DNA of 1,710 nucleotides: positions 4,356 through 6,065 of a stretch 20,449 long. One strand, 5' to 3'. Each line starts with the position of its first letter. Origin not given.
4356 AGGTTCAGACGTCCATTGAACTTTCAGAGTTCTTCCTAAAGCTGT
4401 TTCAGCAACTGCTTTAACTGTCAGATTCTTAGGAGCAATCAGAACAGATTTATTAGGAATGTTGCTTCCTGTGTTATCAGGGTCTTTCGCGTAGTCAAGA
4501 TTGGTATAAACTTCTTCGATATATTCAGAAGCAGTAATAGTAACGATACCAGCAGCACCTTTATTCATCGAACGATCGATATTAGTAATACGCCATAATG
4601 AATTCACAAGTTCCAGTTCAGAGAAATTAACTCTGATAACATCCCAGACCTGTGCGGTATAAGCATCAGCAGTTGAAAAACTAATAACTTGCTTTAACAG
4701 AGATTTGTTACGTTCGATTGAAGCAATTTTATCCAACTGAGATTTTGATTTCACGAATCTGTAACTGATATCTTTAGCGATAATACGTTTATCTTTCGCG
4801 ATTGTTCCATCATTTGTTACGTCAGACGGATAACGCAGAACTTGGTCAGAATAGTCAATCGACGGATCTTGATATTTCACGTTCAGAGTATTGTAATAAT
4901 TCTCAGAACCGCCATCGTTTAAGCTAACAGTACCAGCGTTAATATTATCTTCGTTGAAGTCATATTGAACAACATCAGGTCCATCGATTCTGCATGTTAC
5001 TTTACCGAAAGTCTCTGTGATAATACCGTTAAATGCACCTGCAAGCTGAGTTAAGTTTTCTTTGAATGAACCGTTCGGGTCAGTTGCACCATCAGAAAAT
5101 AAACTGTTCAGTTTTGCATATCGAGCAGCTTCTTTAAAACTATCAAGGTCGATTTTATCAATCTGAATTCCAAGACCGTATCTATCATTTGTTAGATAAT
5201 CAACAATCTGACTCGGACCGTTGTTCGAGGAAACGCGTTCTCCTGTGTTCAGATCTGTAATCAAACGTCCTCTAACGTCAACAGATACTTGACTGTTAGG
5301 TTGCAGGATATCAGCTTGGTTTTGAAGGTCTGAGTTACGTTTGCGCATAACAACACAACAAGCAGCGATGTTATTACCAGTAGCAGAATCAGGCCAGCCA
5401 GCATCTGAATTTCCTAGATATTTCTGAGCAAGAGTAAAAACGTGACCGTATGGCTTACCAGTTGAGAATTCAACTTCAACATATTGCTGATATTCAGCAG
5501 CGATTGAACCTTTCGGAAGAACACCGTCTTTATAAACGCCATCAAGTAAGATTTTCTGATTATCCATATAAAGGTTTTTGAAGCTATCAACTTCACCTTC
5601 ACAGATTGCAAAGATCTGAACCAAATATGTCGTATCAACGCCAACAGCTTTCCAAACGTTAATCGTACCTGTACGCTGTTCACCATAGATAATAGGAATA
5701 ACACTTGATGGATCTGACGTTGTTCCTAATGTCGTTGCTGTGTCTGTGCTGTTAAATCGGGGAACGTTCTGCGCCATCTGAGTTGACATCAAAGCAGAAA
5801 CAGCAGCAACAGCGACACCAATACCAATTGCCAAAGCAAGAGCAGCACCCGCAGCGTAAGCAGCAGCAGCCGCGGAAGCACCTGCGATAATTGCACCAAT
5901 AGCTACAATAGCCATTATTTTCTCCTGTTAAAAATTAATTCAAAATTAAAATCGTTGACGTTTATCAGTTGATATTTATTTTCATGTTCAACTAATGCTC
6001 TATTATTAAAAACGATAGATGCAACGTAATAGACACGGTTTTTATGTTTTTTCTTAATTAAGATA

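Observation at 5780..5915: J-like tail tip protein starts with a 45-residue Ala/Gly-rich hydrophobic segment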

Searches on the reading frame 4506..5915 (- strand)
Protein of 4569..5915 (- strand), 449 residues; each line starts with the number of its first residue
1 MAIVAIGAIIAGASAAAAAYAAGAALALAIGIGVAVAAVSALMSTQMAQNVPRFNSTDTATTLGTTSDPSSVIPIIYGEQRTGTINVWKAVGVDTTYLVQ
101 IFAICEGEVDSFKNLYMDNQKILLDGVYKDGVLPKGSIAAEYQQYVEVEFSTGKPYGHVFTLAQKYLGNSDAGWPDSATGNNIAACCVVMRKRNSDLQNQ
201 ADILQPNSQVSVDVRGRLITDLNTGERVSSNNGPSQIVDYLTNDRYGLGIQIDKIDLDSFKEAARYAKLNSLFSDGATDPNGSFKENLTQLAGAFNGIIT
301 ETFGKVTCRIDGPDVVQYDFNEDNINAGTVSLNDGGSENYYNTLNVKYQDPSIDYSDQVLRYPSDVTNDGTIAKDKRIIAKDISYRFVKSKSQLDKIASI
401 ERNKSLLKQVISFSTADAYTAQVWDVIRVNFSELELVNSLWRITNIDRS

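Call 22: find_homologous_proteins(query=window:4569-5915:-, max_evalue=0.001)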
Query seq(449 aa) (449 aa): 8 proteins with E <= 0.001 among 8000 candidates.
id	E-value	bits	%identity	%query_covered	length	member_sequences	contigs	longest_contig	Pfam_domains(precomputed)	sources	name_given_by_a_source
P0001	7.0e-291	982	100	100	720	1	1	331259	-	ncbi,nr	ncbi:hypothetical protein L2106_07695 [Citrobacter portucalensis]|nr:hypothetical protein [Citrobact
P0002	7.7e-213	725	100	73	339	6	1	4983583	-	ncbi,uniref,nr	ncbi:hypothetical protein N4T39_15995 [Escherichia coli]|uniref:hypothetical protein n=1 Tax=Escheri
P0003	1.3e-211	721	70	94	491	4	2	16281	-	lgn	-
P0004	1.2e-193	662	69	89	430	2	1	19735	-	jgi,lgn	-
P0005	1.7e-141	490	52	99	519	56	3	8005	-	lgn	-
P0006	9.3e-126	438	49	97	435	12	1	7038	-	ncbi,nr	ncbi:hypothetical protein KYY23_004542, partial [Salmonella enterica]|nr:hypothetical protein [Salmo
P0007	1.0e-84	303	46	72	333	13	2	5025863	-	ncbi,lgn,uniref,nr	ncbi:hypothetical protein [Escherichia coli]|uniref:hypothetical protein n=1 Tax=Escherichia coli Ta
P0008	2.3e-57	213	32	98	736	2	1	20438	PF00041.28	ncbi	ncbi:TPA: fibronectin type III domain-containing protein, partial [Enterobacter kobei]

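Call 34: find_homologous_proteins(query=A3, max_evalue=0.001)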
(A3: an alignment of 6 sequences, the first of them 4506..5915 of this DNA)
Query A3 (6 sequences) (470 aa, profile of the alignment): 203 proteins with E <= 0.001 among 8000 candidates; the best 120 are listed.
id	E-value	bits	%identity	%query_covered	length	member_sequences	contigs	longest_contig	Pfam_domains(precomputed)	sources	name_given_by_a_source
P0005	1.0e-248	844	52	99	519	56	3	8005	-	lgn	-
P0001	1.2e-248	844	100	100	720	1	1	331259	-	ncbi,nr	ncbi:hypothetical protein L2106_07695 [Citrobacter portucalensis]|nr:hypothetical protein [Citrobact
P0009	1.3e-248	843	100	100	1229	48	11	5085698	PF09327.17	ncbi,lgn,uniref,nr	ncbi:DUF1983 domain-containing protein [Citrobacter sp. C5_2]|uniref:phage tail tip fiber protein n=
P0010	1.0e-247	840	52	99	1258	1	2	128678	PF09327.17,PF12421.15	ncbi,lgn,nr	ncbi:hypothetical protein AEB86_002810 [Escherichia coli]|nr:hypothetical protein [Escherichia coli]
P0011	1.0e-247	840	52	99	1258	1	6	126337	PF09327.17,PF12421.15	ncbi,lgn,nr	ncbi:hypothetical protein K9H92_001807 [Escherichia coli]|nr:hypothetical protein [Escherichia coli]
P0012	1.0e-247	840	52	99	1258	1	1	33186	PF09327.17,PF12421.15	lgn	-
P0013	1.0e-247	840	52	99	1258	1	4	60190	PF09327.17,PF12421.15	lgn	-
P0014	1.0e-247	840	52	99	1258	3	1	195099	PF09327.17,PF12421.15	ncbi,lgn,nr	ncbi:TPA: hypothetical protein PRR55_001635 [Escherichia coli]|nr:hypothetical protein [Escherichia 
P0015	1.0e-247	840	52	99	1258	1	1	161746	PF09327.17,PF12421.15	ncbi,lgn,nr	ncbi:TPA: hypothetical protein O7M80_000990 [Escherichia coli]|nr:hypothetical protein [Escherichia 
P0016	1.0e-247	840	52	99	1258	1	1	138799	PF09327.17,PF12421.15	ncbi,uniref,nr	ncbi:phage tail protein [Escherichia coli]|uniref:phage tail tip domain-containing protein n=1 Tax=E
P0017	1.0e-247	840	52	99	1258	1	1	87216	PF09327.17,PF12421.15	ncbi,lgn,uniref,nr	ncbi:phage tail tip protein [Escherichia coli]|uniref:phage tail tip domain-containing protein n=1 T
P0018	1.0e-247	840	52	99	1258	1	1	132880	PF09327.17,PF12421.15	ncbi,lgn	ncbi:hypothetical protein ABFE91_002177 [Escherichia coli]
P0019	1.3e-247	840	52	99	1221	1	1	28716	PF09327.17,PF12421.15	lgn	-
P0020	1.3e-247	840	52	99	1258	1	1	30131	PF09327.17,PF12421.15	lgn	-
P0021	1.5e-247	840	52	99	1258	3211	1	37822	PF09327.17,PF12421.15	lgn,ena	-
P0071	4.4e-245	832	50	100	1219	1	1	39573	PF09327.17,PF00041.28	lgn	-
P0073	1.3e-244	830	50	100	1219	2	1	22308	PF09327.17,PF00041.28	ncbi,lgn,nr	ncbi:DUF1983 domain-containing protein [Salmonella enterica]|nr:DUF1983 domain-containing protein [S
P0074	2.8e-244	829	50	100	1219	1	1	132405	PF09327.17,PF00041.28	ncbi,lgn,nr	ncbi:DUF1983 domain-containing protein [Salmonella enterica]|nr:DUF1983 domain-containing protein [S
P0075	2.8e-244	829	50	100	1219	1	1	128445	PF09327.17,PF00041.28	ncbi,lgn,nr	ncbi:DUF1983 domain-containing protein [Salmonella enterica]|nr:DUF1983 domain-containing protein [S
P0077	3.4e-244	829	50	100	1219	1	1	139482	PF09327.17,PF00041.28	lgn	-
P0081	8.1e-244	828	50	100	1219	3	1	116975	PF09327.17,PF00041.28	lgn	-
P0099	1.6e-241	820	50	100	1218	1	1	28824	PF09327.17,PF00041.28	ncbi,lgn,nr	ncbi:DUF1983 domain-containing protein [Salmonella enterica]|nr:DUF1983 domain-containing protein [S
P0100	2.5e-241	819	50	100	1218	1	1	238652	PF09327.17,PF00041.28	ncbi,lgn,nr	ncbi:DUF1983 domain-containing protein [Salmonella enterica]|nr:DUF1983 domain-containing protein [S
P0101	2.6e-241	819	50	100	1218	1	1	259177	PF09327.17,PF00041.28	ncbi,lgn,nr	ncbi:DUF1983 domain-containing protein [Salmonella enterica]|nr:DUF1983 domain-containing protein [S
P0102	3.9e-241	819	50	100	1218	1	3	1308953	PF09327.17,PF00041.28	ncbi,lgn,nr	ncbi:DUF1983 domain-containing protein [Salmonella enterica]|nr:DUF1983 domain-containing protein [S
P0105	6.8e-241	818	50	100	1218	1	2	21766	PF09327.17,PF00041.28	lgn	-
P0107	7.8e-241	818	50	100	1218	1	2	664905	PF09327.17,PF00041.28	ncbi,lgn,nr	ncbi:DUF1983 domain-containing protein [Salmonella enterica]|nr:DUF1983 domain-containing protein [S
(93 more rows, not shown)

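Call 44: search_protein_representatives(alignment_id=A3)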
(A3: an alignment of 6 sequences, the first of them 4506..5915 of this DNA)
Query: 6 sequences, 482 profile positions. Proteins with E-value up to 0.001 (for the whole library): 6790; up to 1e-10: 2930; up to 1e-30: 205. The best 150 are listed.
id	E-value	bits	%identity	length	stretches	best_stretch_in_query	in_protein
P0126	6.8e-225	763.5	-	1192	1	1-481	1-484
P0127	4.4e-218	741.1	-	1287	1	1-481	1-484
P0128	3.4e-192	655.7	-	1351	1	1-479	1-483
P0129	5.6e-183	625.3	-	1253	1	4-479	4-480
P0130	3.8e-164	563.2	-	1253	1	1-479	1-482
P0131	7.0e-162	555.7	-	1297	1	4-475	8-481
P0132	2.2e-141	488.1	-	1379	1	1-480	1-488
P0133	1.8e-140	485.1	-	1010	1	4-481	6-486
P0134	1.5e-138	478.8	-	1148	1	1-479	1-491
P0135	2.0e-135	468.5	-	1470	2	4-478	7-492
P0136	3.7e-133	461.0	-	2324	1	1-480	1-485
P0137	1.2e-126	439.6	-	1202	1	5-474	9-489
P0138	1.1e-106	373.7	-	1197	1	1-480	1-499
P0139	1.1e-103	363.8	-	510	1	73-478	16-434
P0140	6.4e-77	275.5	-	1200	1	27-476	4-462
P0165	1.9e-48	181.6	-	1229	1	18-470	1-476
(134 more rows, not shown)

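Call 48: predict_structure(alignment_id=A4)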
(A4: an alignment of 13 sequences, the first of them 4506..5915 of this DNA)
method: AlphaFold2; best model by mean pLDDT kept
length: 470 residues; sequences in the alignment: 13
mean_pLDDT: 51.9   pTM: 0.45
mean pLDDT of the five models: 51.9, 46.6, 46.5, 45.0, 44.2
residues with pLDDT >= 90: 2; 70-90: 123; 50-70: 116; < 50: 229
segments of 3 or more residues with pLDDT < 50: 1-71, 88-94, 171-178, 194-204, 312-425, 450-455, 467-470
pLDDT, mean of each block of 10 residues (from residue 1): 24 23 24 21 20 24 32 60 50 59 73 74 84 88 83 68 72 48 77 51 52 73 81 81 68 79 77 62 63 65 59 41 42 27 25 30 38 32 28 30 31 45 52 55 56 49 47
secondary structure, 60 per line:
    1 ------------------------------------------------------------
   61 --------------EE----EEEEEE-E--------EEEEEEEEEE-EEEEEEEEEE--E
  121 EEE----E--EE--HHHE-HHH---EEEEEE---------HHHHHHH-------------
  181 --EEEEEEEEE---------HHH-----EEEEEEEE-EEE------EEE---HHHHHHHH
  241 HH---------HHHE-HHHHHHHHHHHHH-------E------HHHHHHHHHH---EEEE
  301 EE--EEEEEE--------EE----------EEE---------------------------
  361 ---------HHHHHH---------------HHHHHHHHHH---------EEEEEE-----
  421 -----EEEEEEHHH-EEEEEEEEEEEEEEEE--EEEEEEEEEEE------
elements in order: E81-86 E97-106 E108-117 E120-123 E146-151 H161-167 E183-191 E209-216 E218-220 E227-229 H233-242 H257-269 H284-293 E297-302 E305-310 E331-333 H370-375 H391-400 E410-415 E426-431 E436-451 E454-464

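Call 53: fold_search(model_id=the predicted structure, library=pdb)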
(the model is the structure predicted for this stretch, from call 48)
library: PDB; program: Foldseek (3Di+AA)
matches with E <= 10: 366; with E <= 0.001: 14
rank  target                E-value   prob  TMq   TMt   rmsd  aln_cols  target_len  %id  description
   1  7zqp_b                4.0e-16  1.00  0.37  0.26  20.1       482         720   16  Tail tip of siphophage T5 : open cone after interaction with bacterial receptor FhuA (released 2023-02-08)
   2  8hqz_A                2.0e-14  1.00  0.37  0.21  16.4       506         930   16  Baseplate of DT57C bacteriophage in the full state (released 2023-12-13)
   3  7zhj_b                2.1e-14  1.00  0.37  0.21  17.0       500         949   17  Tail tip of siphophage T5 : tip proteins (released 2023-02-08)
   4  9ioz_J                1.9e-11  1.00  0.34  0.22  16.9       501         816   15  Structure of the bacteriophage T5 tail tip complex (released 2024-09-04)
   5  9ioz_L                5.7e-11  1.00  0.36  0.23  17.0       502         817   16  Structure of the bacteriophage T5 tail tip complex (released 2024-09-04)
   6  8vjh_A                1.6e-09  1.00  0.34  0.22  18.3       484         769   10  Cryo-EM of tail-tip of bacteriophage Chi (released 2024-10-02)
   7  8rk3_b                2.3e-09  1.00  0.33  0.24  18.4       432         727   13  Bacteriophage JBD30 baseplate - composite structure (released 2024-08-14)
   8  8k35_A                2.1e-06  1.00  0.26  0.16  21.7       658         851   12  Structure of the bacteriophage lambda tail tip complex (released 2023-11-15)
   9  8iyk_F                5.4e-06  1.00  0.28  0.17  20.2       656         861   12  Tail tip conformation 1 of phage lambda tail (released 2023-10-18)
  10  9occ_E                5.7e-06  1.00  0.25  0.17  20.4       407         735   13  Sf11 bacteriophage tail (released 2025-11-12)
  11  6tba_8A               2.6e-05  1.00  0.29  0.31  22.5       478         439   12  Virion of native gene transfer agent (GTA) particle (released 2020-07-22)
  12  9e7m_Ja               7.2e-05  0.99  0.26  0.16  21.2       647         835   10  In situ cryoEM structure of bacteriophage Ur-lambda tail tip complex (released 2025-11-05)
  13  8xcg_Z                8.1e-05  1.00  0.28  0.23  21.0       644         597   12  Tail tip complex of bacteriophage lambda in the open state (released 2024-05-01)
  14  9l9p_S                1.2e-04  0.99  0.29  0.18  20.7       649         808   12  Cryo-EM structure of bacteriophage T1 tail tip complex (released 2025-03-12)
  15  9ndy_E                2.0e-02  0.51  0.18  0.25  25.0       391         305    8  Composite baseplate asymmetric unit of JohannRWettstein (Bas63) (released 2025-11-19)
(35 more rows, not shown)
